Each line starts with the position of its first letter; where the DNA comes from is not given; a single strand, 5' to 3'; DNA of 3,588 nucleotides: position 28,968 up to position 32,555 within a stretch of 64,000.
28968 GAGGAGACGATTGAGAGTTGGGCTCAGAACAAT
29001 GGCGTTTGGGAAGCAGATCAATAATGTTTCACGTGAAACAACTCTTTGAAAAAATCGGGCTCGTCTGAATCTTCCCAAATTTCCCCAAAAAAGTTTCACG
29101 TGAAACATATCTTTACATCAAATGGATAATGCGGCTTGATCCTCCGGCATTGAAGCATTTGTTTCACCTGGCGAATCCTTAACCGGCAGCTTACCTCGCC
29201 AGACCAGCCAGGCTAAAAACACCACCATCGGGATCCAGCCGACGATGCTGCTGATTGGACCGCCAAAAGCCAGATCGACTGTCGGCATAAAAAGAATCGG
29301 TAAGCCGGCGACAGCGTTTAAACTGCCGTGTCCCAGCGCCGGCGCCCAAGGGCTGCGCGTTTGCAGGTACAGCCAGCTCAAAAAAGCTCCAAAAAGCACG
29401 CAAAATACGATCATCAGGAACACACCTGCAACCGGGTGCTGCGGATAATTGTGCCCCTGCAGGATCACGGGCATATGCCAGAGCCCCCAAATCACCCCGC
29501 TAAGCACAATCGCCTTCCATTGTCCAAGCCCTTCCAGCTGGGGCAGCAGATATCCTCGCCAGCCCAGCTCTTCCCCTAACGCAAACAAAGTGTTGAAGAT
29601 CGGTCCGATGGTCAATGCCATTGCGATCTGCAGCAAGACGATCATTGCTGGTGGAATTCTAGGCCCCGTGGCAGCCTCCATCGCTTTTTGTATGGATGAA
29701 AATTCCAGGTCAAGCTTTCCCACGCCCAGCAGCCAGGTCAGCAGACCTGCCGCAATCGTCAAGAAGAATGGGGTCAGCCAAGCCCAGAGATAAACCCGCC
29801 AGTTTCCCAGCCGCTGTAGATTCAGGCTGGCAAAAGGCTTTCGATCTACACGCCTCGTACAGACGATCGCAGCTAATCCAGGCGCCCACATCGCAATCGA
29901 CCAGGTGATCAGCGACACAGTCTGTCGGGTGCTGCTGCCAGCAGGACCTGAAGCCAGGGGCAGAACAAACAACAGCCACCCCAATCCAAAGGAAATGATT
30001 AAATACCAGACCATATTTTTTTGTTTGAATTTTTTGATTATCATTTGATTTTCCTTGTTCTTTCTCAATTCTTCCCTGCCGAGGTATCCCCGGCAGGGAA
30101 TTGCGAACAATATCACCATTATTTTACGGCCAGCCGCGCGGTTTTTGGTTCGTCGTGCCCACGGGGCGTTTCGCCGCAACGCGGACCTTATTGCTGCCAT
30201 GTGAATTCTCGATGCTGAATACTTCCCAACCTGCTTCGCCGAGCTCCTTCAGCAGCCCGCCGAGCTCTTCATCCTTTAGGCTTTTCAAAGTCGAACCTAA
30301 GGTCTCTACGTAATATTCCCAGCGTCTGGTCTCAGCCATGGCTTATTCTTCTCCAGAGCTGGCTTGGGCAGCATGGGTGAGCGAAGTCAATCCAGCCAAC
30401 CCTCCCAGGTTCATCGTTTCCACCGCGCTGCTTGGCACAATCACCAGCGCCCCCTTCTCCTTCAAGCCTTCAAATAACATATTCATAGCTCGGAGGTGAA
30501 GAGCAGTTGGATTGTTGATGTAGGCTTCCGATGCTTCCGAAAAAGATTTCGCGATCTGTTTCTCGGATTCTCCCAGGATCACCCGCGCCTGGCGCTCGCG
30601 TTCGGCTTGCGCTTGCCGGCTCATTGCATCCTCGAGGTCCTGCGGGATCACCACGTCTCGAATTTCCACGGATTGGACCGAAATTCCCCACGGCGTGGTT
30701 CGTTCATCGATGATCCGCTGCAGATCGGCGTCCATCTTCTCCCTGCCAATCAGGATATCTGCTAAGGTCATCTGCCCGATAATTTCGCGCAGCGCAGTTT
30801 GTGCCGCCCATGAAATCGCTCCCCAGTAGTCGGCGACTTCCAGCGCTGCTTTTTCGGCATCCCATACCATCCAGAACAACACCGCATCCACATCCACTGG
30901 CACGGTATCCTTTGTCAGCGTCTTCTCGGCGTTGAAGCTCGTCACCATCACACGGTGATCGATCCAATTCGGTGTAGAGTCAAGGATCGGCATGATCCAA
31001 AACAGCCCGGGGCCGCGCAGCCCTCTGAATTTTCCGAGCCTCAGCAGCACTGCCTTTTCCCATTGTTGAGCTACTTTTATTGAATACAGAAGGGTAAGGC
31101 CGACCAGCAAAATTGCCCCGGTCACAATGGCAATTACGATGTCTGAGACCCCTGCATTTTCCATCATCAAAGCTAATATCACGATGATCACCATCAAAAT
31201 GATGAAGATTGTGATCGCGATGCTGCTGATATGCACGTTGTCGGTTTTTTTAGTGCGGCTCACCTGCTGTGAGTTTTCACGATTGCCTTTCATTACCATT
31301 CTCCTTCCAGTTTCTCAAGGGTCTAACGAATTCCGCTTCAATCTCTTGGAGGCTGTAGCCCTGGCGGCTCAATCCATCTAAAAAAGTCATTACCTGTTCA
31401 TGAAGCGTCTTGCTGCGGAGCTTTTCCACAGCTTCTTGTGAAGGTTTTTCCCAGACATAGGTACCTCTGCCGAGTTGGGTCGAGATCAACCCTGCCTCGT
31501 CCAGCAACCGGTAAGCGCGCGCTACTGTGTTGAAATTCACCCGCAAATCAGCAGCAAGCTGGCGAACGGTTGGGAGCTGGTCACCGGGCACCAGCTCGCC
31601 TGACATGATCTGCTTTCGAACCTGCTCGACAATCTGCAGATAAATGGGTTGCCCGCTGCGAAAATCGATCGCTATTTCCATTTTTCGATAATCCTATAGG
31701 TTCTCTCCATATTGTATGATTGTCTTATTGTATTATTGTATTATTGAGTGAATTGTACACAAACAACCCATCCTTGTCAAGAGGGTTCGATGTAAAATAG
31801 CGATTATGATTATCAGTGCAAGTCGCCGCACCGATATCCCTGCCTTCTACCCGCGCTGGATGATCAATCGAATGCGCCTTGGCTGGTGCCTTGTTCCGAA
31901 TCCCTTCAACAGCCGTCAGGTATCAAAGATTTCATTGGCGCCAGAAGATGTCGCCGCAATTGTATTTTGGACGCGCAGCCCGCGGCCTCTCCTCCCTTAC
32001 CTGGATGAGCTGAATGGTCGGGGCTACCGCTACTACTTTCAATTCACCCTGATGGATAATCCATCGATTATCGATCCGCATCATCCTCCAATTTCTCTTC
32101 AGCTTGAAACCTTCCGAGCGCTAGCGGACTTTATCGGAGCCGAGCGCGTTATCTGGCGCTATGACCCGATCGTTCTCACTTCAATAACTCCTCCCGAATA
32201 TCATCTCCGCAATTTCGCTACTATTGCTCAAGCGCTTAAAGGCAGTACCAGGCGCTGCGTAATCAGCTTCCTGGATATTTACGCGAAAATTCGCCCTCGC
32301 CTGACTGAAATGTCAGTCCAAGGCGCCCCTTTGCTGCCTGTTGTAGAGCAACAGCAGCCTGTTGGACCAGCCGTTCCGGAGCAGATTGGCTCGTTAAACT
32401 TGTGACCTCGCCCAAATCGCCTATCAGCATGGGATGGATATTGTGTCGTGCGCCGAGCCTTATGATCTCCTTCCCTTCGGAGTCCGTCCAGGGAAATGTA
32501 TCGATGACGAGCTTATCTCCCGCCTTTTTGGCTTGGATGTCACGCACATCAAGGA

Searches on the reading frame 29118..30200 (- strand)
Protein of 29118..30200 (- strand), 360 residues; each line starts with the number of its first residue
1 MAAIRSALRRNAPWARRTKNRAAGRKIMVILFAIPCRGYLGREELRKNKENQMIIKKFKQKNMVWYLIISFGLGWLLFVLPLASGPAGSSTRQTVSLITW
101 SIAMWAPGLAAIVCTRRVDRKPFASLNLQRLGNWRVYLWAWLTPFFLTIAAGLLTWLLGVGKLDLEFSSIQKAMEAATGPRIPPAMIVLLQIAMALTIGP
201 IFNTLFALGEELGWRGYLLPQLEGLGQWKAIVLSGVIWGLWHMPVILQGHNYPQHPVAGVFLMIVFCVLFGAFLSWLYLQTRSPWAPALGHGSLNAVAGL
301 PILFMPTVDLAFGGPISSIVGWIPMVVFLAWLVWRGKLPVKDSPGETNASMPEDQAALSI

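Call 11: search_protein_families(library=pfam, max_evalue=0.00001, proteins=[window:29118-30200:-])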
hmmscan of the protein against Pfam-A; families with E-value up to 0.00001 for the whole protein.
window:29118-30200:- (360 aa): 1 family
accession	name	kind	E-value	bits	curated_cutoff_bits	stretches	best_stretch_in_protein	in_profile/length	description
PF02517.21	Rce1-like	-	7.2e-19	68.3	22.4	1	201-297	10-93/93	Type II CAAX prenyl endopeptidase Rce1-like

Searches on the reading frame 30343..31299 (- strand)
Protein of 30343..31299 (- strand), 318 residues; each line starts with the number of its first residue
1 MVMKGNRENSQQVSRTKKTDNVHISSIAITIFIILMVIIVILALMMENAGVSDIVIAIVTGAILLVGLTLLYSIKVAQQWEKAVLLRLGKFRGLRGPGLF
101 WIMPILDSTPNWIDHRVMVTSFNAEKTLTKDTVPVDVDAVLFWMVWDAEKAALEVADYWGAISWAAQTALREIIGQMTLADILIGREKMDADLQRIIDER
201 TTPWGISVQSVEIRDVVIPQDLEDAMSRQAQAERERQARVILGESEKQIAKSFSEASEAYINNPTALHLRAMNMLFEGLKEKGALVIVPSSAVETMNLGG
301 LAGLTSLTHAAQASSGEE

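Call 11: search_protein_families(library=pfam, max_evalue=0.00001, proteins=[window:30343-31299:-])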
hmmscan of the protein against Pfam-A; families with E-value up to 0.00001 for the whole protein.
window:30343-31299:- (318 aa): 1 family
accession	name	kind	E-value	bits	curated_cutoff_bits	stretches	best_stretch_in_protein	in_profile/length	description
PF01145.31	Band_7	-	2.6e-36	125.7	23.6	1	76-246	2-175/176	SPFH domain / Band 7 family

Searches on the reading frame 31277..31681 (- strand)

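Call 12: search_protein_families(library=pfam, max_evalue=0.00001, proteins=[window:31277-31681:-])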
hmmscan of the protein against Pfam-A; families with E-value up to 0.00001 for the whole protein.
window:31277-31681:- (134 aa): 1 family
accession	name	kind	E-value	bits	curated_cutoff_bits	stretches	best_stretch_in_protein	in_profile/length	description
PF00392.27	GntR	-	1.9e-18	66.3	27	1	14-76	2-64/64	Bacterial regulatory proteins, gntR family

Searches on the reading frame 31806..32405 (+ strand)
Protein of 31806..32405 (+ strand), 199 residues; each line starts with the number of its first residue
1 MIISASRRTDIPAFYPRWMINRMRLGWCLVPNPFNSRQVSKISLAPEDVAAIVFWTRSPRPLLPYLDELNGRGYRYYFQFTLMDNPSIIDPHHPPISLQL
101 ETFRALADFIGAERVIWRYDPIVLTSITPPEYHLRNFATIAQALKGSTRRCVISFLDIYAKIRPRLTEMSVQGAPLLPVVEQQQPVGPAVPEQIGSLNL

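Call 12: search_protein_families(library=pfam, max_evalue=0.00001, proteins=[window:31806-32405:+])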
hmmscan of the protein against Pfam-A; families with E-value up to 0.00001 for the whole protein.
window:31806-32405:+ (199 aa): 1 family
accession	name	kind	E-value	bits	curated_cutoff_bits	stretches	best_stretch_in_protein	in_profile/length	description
PF08902.16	DUF1848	-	8.8e-65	219.6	30.5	1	2-171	1-170/262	Domain of unknown function (DUF1848)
